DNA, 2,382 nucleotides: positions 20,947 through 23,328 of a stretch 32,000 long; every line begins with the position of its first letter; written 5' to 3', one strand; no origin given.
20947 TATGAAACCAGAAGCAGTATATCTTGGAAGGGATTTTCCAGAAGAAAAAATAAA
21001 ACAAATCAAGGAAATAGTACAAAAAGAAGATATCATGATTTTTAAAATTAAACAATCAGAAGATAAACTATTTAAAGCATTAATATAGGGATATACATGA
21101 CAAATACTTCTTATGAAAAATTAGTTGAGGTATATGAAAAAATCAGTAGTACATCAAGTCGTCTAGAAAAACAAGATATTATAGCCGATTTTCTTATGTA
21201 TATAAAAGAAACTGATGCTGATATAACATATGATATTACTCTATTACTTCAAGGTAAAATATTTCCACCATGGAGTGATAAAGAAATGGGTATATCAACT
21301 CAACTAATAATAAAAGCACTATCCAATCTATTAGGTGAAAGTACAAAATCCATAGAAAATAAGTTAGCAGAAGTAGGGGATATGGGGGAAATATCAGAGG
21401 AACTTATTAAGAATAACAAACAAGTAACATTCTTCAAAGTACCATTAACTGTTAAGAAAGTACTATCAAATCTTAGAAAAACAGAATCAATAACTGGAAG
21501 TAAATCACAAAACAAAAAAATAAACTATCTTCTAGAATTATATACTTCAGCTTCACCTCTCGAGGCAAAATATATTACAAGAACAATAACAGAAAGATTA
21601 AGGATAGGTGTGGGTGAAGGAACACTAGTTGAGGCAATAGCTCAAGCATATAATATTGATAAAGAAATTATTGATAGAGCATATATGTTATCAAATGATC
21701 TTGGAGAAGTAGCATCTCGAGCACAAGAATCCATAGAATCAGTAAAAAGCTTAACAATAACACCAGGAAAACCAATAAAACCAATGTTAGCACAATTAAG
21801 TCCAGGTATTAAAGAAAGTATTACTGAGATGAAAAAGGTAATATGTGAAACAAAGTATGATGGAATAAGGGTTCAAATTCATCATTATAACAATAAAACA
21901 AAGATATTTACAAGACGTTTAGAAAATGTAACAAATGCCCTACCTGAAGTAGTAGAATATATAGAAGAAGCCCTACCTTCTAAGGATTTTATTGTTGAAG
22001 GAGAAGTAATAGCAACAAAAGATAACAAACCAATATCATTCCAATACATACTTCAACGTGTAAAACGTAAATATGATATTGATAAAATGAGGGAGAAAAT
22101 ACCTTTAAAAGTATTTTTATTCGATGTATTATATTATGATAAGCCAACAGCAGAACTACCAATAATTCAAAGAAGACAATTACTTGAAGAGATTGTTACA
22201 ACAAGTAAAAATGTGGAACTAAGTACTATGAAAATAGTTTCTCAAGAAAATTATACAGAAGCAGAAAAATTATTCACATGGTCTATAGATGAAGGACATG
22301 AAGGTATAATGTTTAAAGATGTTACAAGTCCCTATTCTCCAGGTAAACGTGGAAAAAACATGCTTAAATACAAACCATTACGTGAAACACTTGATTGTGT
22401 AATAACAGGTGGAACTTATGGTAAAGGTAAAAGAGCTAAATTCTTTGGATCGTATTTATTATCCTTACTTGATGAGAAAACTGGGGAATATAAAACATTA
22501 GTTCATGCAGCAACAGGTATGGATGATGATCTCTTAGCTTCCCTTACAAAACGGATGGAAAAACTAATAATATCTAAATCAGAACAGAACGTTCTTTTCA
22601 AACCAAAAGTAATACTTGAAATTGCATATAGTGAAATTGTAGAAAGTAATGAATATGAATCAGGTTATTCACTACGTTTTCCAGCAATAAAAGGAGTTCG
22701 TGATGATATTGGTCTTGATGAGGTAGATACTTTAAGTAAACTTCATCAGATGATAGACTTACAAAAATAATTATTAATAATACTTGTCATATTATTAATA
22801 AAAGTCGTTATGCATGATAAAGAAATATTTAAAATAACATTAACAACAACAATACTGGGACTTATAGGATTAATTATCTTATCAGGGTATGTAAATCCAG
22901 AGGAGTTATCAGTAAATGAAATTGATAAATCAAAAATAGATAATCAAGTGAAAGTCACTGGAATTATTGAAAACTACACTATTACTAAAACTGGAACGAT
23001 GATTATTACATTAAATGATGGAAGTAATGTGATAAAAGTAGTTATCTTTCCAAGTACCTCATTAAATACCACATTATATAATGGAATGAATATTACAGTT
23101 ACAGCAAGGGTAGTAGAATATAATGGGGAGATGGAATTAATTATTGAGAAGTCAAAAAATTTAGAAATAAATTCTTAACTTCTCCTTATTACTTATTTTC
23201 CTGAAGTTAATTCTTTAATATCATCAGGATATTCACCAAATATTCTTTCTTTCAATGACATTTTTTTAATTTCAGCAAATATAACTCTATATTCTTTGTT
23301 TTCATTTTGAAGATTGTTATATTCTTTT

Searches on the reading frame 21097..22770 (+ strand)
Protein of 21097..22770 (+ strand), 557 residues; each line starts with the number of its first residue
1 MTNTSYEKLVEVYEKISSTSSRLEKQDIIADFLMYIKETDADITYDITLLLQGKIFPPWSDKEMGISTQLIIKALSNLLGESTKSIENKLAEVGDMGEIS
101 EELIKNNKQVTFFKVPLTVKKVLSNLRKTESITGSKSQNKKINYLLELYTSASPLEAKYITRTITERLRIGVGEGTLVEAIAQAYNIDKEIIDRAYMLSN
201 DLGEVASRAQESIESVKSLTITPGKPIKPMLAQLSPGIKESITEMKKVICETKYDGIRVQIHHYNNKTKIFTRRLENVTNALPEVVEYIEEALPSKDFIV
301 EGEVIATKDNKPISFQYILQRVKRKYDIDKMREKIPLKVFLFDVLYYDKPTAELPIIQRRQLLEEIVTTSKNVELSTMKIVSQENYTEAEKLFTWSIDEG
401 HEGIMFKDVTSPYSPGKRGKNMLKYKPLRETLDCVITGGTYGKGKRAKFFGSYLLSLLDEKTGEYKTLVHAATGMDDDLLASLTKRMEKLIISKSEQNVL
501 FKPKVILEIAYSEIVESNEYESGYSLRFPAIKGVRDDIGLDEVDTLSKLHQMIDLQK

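Call 8: search_protein_families(library=pfam, proteins=[window:21097-22770:+], max_evalue=0.01)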
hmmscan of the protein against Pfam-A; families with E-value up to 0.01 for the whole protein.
window:21097-22770:+ (557 aa): 4 families
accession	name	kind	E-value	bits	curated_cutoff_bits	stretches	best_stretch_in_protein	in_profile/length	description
PF01068.26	DNA_ligase_A_M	-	5.9e-57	193.1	26.2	1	229-426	1-204/204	ATP dependent DNA ligase domain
PF04675.19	DNA_ligase_A_N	-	2.5e-46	158.5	24.6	2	6-182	2-174/174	DNA ligase N terminus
PF04679.21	DNA_ligase_A_C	-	5e-14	52.9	27.5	1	446-537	1-93/94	ATP dependent DNA ligase C terminal region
PF09414.15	RNA_ligase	-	2.9e-08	34.5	27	1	247-426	2-171/171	RNA ligase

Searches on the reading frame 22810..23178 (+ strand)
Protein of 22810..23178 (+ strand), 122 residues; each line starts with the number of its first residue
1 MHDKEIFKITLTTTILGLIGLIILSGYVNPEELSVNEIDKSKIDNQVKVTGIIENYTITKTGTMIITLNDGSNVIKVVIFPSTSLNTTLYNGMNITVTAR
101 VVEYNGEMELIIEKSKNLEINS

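Call 8: search_protein_families(library=pfam, proteins=[window:22810-23178:+], max_evalue=0.01)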
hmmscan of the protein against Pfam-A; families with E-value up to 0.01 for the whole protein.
window:22810-23178:+ (122 aa): 3 families
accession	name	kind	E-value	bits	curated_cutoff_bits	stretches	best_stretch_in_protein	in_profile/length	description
PF01336.31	tRNA_anti-codon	-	1.7e-08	34.7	27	1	47-114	1-71/75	OB-fold nucleic acid binding domain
PF13742.12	tRNA_anti_2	-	6.4e-08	33.2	27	1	40-113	15-92/95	OB-fold nucleic acid binding domain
PF06480.20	FtsH_ext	-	0.0056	17.3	25.5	1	13-91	4-93/103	FtsH Extracellular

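Call 98: search_protein_families(library=ncbifam, proteins=[window:22810-23178:+], max_evalue=0.001)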
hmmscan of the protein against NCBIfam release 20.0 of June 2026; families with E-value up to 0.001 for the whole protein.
window:22810-23178:+ (122 aa): 3 families
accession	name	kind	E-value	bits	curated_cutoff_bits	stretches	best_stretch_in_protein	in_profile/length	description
TIGR00237.1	xseA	equivalog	2.5e-07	30.2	180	1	41-115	16-93/389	exodeoxyribonuclease VII large subunit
NF003118.0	PRK04036.1-3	equivalog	0.00019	20.5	445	1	34-103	126-198/481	DNA-directed DNA polymerase II small subunit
NF004226.0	PRK05673.1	equivalog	0.00073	17.5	1002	1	32-119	970-1063/1146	DNA polymerase III subunit alpha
